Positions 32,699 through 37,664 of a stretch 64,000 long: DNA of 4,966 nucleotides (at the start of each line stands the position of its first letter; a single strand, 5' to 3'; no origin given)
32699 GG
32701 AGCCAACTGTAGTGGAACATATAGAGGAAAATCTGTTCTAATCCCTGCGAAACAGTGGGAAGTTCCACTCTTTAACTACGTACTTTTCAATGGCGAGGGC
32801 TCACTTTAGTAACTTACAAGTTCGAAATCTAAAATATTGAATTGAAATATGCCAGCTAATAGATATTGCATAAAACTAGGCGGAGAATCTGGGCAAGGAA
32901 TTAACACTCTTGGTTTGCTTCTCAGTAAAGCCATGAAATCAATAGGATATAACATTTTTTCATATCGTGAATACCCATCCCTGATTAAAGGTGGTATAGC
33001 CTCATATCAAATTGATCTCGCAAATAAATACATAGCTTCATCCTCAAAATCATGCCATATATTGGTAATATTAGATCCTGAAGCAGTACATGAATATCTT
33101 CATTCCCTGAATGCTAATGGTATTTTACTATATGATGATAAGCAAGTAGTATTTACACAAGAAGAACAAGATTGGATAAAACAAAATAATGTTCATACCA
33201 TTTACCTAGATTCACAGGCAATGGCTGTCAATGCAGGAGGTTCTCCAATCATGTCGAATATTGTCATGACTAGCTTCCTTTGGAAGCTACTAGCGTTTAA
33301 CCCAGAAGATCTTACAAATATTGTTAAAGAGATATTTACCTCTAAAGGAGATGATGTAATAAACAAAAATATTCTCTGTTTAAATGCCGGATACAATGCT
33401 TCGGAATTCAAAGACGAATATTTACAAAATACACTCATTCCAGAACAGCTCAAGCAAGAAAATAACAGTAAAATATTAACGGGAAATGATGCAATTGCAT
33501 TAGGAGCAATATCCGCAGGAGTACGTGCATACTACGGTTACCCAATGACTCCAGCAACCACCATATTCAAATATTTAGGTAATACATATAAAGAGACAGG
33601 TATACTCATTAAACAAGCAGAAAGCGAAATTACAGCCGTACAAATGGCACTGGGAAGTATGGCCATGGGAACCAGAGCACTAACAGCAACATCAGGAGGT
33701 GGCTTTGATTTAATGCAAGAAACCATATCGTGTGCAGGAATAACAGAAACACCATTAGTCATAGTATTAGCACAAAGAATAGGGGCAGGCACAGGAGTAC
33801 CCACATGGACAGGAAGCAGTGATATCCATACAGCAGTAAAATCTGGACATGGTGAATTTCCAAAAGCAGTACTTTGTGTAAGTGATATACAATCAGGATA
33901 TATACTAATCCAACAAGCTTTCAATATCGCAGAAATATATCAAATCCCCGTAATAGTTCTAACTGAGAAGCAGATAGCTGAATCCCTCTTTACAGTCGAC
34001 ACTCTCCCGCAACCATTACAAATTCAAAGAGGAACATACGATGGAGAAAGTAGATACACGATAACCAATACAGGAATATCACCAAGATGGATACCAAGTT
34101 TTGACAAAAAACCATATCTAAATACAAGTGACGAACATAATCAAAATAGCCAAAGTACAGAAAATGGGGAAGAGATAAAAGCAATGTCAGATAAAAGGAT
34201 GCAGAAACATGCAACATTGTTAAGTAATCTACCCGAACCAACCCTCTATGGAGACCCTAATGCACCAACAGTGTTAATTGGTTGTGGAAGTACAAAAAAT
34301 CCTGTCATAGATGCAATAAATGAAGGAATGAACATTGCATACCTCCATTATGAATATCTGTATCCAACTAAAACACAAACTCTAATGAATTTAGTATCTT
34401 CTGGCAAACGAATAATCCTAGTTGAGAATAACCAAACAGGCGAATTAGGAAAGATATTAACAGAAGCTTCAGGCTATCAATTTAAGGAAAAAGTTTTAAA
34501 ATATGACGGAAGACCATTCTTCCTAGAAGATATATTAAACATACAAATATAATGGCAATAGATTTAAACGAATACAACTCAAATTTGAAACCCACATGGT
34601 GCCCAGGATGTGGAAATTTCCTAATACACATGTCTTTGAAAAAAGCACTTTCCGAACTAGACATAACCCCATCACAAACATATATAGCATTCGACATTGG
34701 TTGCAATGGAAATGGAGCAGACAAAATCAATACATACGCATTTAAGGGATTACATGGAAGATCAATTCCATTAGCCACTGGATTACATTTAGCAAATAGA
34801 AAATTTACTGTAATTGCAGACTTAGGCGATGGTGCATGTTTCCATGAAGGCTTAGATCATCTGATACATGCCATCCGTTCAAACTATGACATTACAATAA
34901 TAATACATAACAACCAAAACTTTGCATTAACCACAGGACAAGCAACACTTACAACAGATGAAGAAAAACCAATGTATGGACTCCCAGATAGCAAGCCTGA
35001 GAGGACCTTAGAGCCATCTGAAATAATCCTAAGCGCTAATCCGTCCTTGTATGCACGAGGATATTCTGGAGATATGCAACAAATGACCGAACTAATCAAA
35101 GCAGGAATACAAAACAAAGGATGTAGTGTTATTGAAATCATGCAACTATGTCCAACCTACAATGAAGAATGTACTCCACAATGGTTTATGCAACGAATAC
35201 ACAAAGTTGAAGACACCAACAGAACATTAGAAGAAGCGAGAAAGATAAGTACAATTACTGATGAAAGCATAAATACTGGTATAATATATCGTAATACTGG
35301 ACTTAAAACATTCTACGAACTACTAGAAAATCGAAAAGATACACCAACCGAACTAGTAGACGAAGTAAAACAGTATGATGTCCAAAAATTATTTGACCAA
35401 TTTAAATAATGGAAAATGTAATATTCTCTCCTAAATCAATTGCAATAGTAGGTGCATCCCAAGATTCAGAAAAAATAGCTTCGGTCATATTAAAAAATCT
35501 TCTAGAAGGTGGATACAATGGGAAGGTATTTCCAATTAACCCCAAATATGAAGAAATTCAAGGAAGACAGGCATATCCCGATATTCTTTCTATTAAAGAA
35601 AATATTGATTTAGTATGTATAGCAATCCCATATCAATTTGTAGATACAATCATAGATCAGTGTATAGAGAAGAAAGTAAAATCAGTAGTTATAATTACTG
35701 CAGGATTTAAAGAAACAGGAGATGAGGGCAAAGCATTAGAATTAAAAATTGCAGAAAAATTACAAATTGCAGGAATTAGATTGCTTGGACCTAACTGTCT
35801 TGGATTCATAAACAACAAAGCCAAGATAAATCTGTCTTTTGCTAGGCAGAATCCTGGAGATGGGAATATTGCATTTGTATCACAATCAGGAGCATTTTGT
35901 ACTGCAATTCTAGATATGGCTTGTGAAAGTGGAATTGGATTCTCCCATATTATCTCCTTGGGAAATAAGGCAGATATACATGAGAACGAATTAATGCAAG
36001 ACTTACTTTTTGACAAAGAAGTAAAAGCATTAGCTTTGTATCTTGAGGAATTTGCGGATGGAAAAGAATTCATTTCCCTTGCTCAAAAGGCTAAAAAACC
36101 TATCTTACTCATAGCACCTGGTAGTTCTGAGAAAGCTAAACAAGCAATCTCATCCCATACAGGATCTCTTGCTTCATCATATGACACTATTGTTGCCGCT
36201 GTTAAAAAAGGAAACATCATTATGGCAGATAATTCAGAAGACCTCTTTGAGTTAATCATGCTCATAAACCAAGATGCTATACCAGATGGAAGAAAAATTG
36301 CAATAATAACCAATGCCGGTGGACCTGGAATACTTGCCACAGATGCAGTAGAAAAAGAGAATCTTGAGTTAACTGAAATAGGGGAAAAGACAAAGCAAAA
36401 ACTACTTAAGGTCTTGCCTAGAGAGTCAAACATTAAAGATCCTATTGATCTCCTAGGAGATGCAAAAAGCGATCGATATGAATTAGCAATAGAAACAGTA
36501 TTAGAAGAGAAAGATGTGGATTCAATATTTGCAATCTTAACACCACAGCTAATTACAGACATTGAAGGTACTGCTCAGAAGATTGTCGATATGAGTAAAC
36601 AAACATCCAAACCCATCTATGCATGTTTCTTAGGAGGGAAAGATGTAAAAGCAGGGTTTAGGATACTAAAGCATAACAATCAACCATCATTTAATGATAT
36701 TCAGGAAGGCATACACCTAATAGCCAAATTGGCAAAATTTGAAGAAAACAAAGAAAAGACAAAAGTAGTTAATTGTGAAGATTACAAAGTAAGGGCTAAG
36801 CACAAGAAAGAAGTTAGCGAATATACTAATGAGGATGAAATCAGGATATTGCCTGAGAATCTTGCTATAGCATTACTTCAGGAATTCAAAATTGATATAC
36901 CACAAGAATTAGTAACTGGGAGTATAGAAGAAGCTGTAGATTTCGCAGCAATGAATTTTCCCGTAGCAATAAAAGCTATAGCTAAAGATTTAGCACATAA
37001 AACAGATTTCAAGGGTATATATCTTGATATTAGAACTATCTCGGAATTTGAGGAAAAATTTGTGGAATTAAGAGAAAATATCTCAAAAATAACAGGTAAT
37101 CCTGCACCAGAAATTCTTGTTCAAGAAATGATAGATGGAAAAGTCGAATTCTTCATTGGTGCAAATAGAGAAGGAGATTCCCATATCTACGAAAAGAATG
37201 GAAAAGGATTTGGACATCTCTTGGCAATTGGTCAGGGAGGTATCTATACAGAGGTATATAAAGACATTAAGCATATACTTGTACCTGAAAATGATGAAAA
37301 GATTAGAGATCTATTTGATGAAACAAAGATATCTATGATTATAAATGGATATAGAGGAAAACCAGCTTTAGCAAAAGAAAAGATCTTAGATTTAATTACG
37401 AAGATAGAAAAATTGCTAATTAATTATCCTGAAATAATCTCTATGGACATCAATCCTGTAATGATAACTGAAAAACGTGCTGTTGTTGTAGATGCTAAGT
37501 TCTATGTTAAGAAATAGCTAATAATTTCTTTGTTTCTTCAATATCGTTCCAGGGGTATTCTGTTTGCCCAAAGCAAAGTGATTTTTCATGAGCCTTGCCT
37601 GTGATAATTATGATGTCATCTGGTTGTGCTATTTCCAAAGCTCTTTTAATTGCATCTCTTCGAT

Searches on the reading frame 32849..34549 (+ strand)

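Call 30: search_protein_families(library=pfam, proteins=[window:32849-34549:+], max_evalue=0.001)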
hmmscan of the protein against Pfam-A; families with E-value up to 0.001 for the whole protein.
window:32849-34549:+ (567 aa): 2 families
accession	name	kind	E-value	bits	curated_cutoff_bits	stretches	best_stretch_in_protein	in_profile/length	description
PF01855.24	POR_N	-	3.2e-45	155.1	27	1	219-442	2-224/231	Pyruvate flavodoxin/ferredoxin oxidoreductase, thiamine diP-bdg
PF01558.24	POR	-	5.3e-32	111.8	27.4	1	15-182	2-172/173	Pyruvate ferredoxin/flavodoxin oxidoreductase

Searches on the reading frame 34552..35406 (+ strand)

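Call 30: search_protein_families(library=pfam, proteins=[window:34552-35406:+], max_evalue=0.001)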
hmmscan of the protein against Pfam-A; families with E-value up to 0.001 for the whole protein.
window:34552-35406:+ (285 aa): 2 families
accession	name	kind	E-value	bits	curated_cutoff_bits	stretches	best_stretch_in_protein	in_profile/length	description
PF02775.26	TPP_enzyme_C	-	1.6e-19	70.6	21.9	1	59-196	21-151/151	Thiamine pyrophosphate enzyme, C-terminal TPP binding domain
PF12367.13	PFO_beta_C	-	1.4e-09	38.3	24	1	200-260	1-63/66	Pyruvate ferredoxin oxidoreductase beta subunit C terminal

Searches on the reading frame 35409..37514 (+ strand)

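Call 30: search_protein_families(library=pfam, proteins=[window:35409-37514:+], max_evalue=0.001)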
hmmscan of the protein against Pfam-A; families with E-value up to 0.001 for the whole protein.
window:35409-37514:+ (702 aa): 5 families
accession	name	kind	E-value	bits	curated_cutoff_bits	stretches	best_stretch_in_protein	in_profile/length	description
PF13549.11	ATP-grasp_5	-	6.4e-46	156.9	27.6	1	478-698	7-219/221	ATP-grasp domain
PF13607.11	Succ_CoA_lig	-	2.9e-42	144.1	27.4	1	152-285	2-137/138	Succinyl-CoA ligase like flavodoxin domain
PF13380.12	CoA_binding_2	-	4.2e-25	88.9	22.8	1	9-135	1-115/116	CoA binding domain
PF02629.25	CoA_binding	-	1.5e-14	54.9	22.3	1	7-99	2-97/97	CoA binding domain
PF19045.5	Ligase_CoA_2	-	1.2e-06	29.1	23.7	1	298-417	2-126/162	Ligase-CoA domain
